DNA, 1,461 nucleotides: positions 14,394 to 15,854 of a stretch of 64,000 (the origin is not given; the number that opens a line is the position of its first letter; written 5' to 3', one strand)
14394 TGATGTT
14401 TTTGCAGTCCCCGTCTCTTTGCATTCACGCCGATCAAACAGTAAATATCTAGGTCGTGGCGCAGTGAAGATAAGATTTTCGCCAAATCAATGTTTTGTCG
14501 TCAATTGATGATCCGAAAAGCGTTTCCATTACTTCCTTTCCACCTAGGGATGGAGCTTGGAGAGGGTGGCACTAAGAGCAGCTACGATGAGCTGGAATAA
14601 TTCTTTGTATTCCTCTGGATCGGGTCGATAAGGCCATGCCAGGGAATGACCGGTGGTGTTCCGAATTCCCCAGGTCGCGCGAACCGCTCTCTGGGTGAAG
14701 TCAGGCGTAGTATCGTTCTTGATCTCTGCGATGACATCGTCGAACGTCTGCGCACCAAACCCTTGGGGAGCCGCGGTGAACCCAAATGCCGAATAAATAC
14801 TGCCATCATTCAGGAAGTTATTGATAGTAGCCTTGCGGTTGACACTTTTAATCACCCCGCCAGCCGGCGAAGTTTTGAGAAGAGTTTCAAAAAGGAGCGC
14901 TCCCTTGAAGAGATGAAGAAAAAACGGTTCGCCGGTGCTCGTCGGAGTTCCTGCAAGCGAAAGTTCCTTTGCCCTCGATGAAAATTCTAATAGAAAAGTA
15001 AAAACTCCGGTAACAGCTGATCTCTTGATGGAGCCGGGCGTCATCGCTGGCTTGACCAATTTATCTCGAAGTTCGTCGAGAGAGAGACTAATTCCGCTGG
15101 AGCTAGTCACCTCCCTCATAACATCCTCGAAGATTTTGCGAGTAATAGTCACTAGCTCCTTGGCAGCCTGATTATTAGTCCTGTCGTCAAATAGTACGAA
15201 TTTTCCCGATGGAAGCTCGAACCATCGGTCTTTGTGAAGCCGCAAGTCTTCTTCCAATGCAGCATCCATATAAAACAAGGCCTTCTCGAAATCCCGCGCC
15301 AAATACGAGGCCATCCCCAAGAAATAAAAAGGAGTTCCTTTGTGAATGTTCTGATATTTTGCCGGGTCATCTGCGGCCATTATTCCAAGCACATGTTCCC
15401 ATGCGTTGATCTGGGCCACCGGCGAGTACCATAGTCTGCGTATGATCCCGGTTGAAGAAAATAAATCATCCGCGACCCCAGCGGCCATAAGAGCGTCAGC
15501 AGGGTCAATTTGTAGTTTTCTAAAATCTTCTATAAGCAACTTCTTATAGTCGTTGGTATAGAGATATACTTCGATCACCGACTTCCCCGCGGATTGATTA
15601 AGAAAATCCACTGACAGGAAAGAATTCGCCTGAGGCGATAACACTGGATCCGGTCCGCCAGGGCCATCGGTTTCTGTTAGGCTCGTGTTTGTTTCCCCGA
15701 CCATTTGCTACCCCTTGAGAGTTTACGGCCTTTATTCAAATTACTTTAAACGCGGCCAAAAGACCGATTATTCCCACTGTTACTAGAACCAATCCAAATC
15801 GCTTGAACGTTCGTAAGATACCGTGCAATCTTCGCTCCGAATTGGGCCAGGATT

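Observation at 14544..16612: Uncharacterised cassette: 386-aa protein with a HEPN-like RNTTGH motif, a 2-TM miniprotein and a divergent XRE regulator, next to vapBC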

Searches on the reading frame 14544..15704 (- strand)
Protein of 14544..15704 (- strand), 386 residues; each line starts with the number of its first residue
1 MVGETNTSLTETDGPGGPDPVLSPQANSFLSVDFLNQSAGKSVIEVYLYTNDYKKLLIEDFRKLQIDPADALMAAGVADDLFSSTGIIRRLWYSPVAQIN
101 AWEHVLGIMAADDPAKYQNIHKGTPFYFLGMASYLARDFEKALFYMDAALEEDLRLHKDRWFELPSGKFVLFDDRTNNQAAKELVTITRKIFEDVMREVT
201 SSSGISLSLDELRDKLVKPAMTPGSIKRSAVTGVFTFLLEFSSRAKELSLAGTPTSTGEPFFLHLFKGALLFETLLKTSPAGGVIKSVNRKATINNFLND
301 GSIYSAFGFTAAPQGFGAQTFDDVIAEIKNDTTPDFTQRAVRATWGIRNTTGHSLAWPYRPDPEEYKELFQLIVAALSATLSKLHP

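Call 3: search_protein_families(library=pfam, proteins=[window:14544-15704:-], max_evalue=1)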
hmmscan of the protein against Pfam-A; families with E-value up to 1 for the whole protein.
window:14544-15704:- (386 aa): 3 families
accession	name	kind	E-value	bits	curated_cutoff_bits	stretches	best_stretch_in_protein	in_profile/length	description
PF07719.23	TPR_2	-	0.0081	16.7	27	1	127-153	5-31/34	Tetratricopeptide repeat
PF14853.12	Fis1_TPR_C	-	0.052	14.2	25.3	1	127-152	5-30/53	Fis1 C-terminal tetratricopeptide repeat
PF13324.12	GCIP_N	-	0.28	11.7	27.5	0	349-382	12-47/144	Grap2 and cyclin-D-interacting, N-terminal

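Call 4: search_protein_families(library=padloc, proteins=[window:14544-15704:-], max_evalue=1)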
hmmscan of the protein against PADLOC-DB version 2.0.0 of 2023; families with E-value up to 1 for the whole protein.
window:14544-15704:- (386 aa): 0 families

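Call 5: search_protein_families(library=ncbifam, proteins=[window:14544-15704:-], max_evalue=1)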
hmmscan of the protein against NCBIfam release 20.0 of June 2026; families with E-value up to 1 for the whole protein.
window:14544-15704:- (386 aa): 0 families

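Call 6: find_homologous_proteins(query=window:14544-15704:-, max_evalue=0.001)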
Query window:14544-15704:- (386 aa): 151 proteins with E <= 0.001 among 4671 candidates; the best 120 are listed.
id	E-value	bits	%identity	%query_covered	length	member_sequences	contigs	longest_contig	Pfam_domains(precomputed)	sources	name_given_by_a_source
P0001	8.0e-256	866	100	100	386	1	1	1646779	-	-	-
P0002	6.4e-161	553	66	100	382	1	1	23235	-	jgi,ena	jgi:hypothetical protein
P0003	2.9e-144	499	61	100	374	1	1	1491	-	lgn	-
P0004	1.6e-133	463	62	93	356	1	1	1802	-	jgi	jgi:hypothetical protein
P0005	7.9e-133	461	61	92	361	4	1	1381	-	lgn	-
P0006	2.1e-126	440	60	91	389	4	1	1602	-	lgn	-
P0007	1.2e-123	431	56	100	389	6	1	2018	-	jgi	jgi:hypothetical protein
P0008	1.1e-122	428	70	72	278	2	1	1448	-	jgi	jgi:hypothetical protein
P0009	2.5e-121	423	56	95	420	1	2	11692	-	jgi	jgi:hypothetical protein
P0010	2.8e-119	416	69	72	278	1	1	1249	-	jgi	jgi:hypothetical protein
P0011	2.5e-117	410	55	96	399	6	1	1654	-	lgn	-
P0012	9.0e-117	408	58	90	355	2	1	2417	-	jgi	jgi:hypothetical protein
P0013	1.8e-116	407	56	91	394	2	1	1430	-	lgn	-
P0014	2.7e-105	370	51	93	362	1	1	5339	-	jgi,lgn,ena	-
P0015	3.4e-100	354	51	92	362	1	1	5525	-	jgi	jgi:hypothetical protein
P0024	1.5e-88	315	44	90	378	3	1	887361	-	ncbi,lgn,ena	-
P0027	1.4e-84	302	46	89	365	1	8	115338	-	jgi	jgi:hypothetical protein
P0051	8.2e-60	221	44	75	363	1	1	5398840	-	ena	-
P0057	5.3e-45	172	36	75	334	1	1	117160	-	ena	-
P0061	1.7e-42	164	34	85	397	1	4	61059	-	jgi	jgi:tetratricopeptide (TPR) repeat protein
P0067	1.3e-41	161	34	75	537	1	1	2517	PF07885.23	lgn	-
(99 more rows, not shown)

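Call 12: find_encoding_contigs(protein=P0002, flank=6000, max_places=3)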
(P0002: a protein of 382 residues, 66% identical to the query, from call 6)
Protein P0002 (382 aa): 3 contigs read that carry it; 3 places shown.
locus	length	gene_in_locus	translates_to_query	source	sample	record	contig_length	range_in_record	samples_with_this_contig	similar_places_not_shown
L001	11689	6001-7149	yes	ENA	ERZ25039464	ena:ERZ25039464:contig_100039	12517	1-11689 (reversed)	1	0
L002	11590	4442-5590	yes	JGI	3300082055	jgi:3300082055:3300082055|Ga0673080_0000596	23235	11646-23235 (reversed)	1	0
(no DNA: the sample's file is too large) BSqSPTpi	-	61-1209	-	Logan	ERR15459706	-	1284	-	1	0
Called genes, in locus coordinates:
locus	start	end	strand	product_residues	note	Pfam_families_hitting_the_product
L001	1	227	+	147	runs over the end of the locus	PF00583:Acetyltransf_1, PF13508:Acetyltransf_7, PF13673:Acetyltransf_10, PF08445:FR47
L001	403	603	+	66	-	PF09957:VapB_antitoxin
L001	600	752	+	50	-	-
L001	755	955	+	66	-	-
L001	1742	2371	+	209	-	PF01872:RibD_C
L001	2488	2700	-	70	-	-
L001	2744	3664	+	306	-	PF07733:DNA_pol3_alpha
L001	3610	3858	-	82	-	-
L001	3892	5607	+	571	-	PF07733:DNA_pol3_alpha, PF17657:DNA_pol3_finger, PF14579:HHH_6, PF01336:tRNA_anti-codon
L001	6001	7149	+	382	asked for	-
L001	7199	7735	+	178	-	-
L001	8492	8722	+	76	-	-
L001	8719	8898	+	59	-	-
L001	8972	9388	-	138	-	-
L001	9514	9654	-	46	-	-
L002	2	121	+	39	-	?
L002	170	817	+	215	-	PF01872:RibD_C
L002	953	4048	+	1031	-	PF02811:PHP, PF07733:DNA_pol3_alpha, PF17657:DNA_pol3_finger, PF14579:HHH_6, PF01336:tRNA_anti-codon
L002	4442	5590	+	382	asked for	-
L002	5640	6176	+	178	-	-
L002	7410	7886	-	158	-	-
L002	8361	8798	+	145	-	PF00072:Response_reg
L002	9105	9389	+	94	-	-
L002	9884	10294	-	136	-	-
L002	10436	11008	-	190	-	PF04140:ICMT, PF04191:PEMT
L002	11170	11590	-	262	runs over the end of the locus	-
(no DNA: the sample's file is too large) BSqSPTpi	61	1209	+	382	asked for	-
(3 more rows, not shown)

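Call 13: find_encoding_contigs(protein=P0024, flank=6000, max_places=3)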
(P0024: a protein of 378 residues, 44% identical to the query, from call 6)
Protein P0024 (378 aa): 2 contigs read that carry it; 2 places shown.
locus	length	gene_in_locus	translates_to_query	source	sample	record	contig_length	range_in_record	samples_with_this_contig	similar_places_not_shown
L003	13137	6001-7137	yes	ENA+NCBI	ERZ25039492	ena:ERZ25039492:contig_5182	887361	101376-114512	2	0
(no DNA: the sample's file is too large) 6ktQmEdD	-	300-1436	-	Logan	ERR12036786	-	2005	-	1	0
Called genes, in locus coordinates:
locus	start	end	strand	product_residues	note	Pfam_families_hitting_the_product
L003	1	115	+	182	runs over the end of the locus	PF08002:DUF1697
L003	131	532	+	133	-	-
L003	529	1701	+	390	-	-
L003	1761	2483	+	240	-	PF05368:NmrA, PF13460:NAD_binding_10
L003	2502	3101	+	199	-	PF05163:DinB, PF12867:DinB_2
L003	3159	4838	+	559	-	PF01979:Amidohydro_1 (faint), PF07969:Amidohydro_3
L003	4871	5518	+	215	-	-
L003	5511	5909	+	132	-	-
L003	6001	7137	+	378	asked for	-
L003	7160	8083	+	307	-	-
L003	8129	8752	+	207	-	-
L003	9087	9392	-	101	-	PF09720:Unstab_antitox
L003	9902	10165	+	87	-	PF13561:adh_short_C2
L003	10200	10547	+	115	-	PF04342:DMT_6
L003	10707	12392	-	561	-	PF16949:ABC_tran_2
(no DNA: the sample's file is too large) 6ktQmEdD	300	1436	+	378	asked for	-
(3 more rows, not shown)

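Call 17: search_protein_representatives(protein=window:14544-15704:-)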
Query: 386 residues. Proteins with E-value up to 0.001 (for the whole library): 535; up to 1e-10: 317; up to 1e-30: 86. The best 150 are listed.
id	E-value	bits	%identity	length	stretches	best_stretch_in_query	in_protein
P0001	2.5e-256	865.7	100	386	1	1-386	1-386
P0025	1.9e-87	310.0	48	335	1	52-385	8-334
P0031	2.2e-83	296.6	67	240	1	65-294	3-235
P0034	5.8e-82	292.0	47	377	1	69-385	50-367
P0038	3.1e-81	289.6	53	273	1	120-385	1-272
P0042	5.5e-78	278.9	46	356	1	49-376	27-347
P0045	5.1e-73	262.6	41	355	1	45-384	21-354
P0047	1.9e-71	257.4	42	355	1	64-383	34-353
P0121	3.0e-66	240.3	43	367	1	91-384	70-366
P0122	1.1e-65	238.5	44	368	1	93-382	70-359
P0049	2.9e-65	237.0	42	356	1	100-382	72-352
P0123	4.7e-64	233.0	42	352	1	99-384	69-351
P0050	2.0e-61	224.4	40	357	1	98-386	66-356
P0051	2.6e-60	220.7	45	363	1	88-386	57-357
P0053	8.8e-60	219.0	43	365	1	93-385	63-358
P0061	5.4e-43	163.7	37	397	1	89-384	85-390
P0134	1.2e-38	149.4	37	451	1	101-386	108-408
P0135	4.0e-38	147.7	35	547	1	47-378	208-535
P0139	1.9e-37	145.5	34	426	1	95-382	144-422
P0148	2.4e-36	141.9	34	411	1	95-383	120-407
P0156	5.8e-35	137.3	37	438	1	95-378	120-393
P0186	1.1e-30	123.3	32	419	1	95-375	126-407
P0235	1.0e-26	110.2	31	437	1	72-377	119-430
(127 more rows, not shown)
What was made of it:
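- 14544..15704 (-): 386-aa gene, the only conserved unit: a member of an unannotated two-domain all-alpha family. 151 homologues by word-indexed search and 535 clusters at 50% identity by exhaustive phmmer (calls 6, 17).
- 151 hits (call 6) and 535 clusters at 50% identity, 317 of them at E<=1e-10 (call 17).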

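Call 19: predict_structure(alignment_id=A1)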
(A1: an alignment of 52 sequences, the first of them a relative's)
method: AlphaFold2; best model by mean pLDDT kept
length: 386 residues; sequences in the alignment: 52
mean_pLDDT: 89.4   pTM: 0.86
mean pLDDT of the five models: 89.4, 89.3, 88.8, 88.7, 87.8
residues with pLDDT >= 90: 280; 70-90: 65; 50-70: 24; < 50: 17
segments of 3 or more residues with pLDDT < 50: 1-14, 22-24
pLDDT, mean of each block of 10 residues (from residue 1): 37 50 54 58 81 92 88 88 89 94 97 96 97 97 98 93 96 93 96 96 93 97 93 97 95 84 97 98 97 97 98 91 95 96 96 85 96 98 96
secondary structure, 60 per line:
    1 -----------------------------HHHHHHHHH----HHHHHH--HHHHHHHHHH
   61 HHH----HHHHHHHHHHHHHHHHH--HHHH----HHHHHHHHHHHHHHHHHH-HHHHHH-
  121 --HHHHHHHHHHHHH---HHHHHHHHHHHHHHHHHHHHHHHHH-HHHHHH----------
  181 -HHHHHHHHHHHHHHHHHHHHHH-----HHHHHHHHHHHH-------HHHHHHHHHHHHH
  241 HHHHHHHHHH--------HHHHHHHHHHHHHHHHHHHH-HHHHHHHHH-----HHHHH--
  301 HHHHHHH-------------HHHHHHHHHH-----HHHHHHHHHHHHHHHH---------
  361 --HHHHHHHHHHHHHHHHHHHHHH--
elements in order: H30-38 H43-48 H51-63 H68-84 H87-90 H95-112 H114-119 H123-135 H139-163 H165-170 H182-203 H209-220 H228-250 H259-278 H280-288 H294-298 H301-307 H321-330 H336-351 H363-384
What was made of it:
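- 14544..15704 (-): AF2 model pLDDT 89.4, pTM 0.86 (call 19).
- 14886..14888 (-): E273, conserved acidic residue in helix 2 (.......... motif). Lies in helix 259-278 (call 19).
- On PrrC/RloC anticodon nucleases: The N-domain is all-helical and TPR-like (call 19).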

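Call 22: search_solved_structures(query=A1, max_evalue=10, show_alignments=3)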
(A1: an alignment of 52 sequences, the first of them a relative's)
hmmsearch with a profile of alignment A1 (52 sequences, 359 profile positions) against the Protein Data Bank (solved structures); distinct sequences matched with E-value up to 10: 12.
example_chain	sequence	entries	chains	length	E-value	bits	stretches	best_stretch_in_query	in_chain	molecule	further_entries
9mni_A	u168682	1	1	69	0.2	14.2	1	98-129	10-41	De novo designed minibinder - dC2_050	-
1nr3_A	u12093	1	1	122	0.53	12.8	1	257-330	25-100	DNA-binding protein tfx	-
1na3_A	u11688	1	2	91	1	11.8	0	98-132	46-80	designed protein CTPR2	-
3kd7_A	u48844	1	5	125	1.2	11.6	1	97-133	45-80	CTPR390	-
2avp_A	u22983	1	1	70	1.4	11.3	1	98-133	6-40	synthetic consensus TPR protein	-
6v8e_A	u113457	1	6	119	1.5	11.3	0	98-132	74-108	Designed protein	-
1na0_A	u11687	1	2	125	2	10.9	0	98-132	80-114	designed protein CTPR3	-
6vl6_B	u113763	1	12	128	3.2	10.2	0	98-134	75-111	T33_dn2B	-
2fo7_A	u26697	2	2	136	5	9.6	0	98-133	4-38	SYNTHETIC CONSENSUS TPR PROTEIN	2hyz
6vfh_A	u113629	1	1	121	5.2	9.5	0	98-128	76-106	T33_dn10A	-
8ch0_A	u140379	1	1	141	5.7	9.4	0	98-133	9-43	Consensus tetratricopeptide repeat protein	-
6vfi_B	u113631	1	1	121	7.7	9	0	98-131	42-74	O43_dn18B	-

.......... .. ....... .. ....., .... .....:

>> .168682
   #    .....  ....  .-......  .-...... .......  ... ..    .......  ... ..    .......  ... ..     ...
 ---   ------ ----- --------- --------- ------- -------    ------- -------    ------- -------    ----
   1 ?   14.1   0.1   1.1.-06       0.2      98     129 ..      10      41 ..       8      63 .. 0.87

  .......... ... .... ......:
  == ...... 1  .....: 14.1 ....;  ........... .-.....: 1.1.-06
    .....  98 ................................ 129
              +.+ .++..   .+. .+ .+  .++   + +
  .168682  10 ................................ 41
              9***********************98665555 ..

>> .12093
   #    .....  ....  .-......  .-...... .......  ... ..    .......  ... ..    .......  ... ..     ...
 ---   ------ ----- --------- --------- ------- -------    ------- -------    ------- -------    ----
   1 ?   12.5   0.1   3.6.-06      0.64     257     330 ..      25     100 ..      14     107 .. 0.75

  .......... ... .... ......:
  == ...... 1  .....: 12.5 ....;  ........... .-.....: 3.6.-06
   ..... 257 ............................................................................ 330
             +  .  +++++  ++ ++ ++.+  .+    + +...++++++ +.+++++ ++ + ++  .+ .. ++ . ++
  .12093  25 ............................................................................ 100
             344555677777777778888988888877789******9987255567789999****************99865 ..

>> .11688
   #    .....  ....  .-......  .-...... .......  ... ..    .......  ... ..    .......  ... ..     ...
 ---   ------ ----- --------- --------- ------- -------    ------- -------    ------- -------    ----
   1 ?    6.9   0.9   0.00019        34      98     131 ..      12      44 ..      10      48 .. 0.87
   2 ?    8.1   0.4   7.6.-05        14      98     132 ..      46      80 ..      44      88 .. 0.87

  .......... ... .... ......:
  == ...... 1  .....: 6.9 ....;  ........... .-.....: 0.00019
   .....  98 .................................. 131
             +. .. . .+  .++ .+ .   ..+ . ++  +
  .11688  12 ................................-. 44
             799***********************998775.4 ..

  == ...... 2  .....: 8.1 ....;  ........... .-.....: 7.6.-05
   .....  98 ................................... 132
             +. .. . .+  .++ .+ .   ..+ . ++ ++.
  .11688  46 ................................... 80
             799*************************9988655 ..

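Call 23: fold_search(model_id=the predicted structure, library=pdb)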
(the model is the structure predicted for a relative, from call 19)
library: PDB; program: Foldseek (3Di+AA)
matches with E <= 10: 195; with E <= 0.001: 0
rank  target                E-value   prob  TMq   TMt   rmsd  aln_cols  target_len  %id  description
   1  1q5n                  3.9e-01  0.10  0.12  0.11  22.6       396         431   14  Crystal Structure of beta-carboxy-cis,cis-muconate cycloisomerase (CMLE) from Acinetobacter calcoaceticus sp. ADP1 (released 2003-08-19)
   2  9qhb                  5.8e-01  0.16  0.15  0.19  17.6       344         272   16  Crystal structure of 16-repeat CTPR protein with eliminated coordination sites (released 2025-10-22)
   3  7b7z_A                6.8e-01  0.10  0.15  0.16  22.9       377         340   12  DeAMPylation complex of monomeric FICD and AMPylated BiP (state 1) (released 2021-07-07)
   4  5dbk_B                7.4e-01  0.12  0.15  0.16  18.8       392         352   12  apo form of the quorum sensor NprR from B. thuringiensis (released 2016-07-13)
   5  4ja9                  1.0e+00  0.06  0.13  0.11  21.3       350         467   12  Rat PP5 apo (released 2014-02-19)
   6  5jj6_B                1.0e+00  0.07  0.14  0.15  22.2       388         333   15  Fic-1 (aa134 - 508) from C. elegans (released 2016-06-01)
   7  7dkh_A                1.1e+00  0.10  0.15  0.08  20.0       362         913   12  Crystal structure of the Ctr9/Paf1/Cdc73/Rtf1 quaternary complex (released 2021-11-24)
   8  2c2l_A                1.7e+00  0.12  0.14  0.18  22.6       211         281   14  Crystal structure of the CHIP U-box E3 ubiquitin ligase (released 2005-11-23)
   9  1ya0_B                1.7e+00  0.12  0.21  0.19  18.2       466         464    9  Crystal structure of the N-terminal domain of human SMG7 (released 2005-03-15)
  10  8chy                  1.7e+00  0.11  0.17  0.21  17.6       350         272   13  Crystal structure of an 8-repeat consensus TPR superhelix with Zinc. (released 2024-02-21)
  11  6swu_C                1.8e+00  0.10  0.18  0.22  19.7       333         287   10  Crystal structure of the TPR domain of KLC1 in complex with an engineered high-affinity cargo peptide. (released 2020-09-30)
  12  5jj7_B                1.8e+00  0.08  0.17  0.19  22.3       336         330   15  Fic-1 (aa134 - 508 E274G) from C. elegans (released 2016-06-01)
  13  7kw7_E                1.8e+00  0.08  0.17  0.20  24.8       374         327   14  Atomic cryoEM structure of Hsp90-Hsp70-Hop-GR (released 2021-12-08)
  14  8j6o_A                2.0e+00  0.04  0.14  0.10  24.1       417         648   11  transport T2 (released 2024-05-01)
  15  4kyo_D                2.1e+00  0.09  0.16  0.21  18.7       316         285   12  Alanine-glyoxylate aminotransferase variant K390A in complex with the TPR domain of human Pex5p (released 2014-11-19)
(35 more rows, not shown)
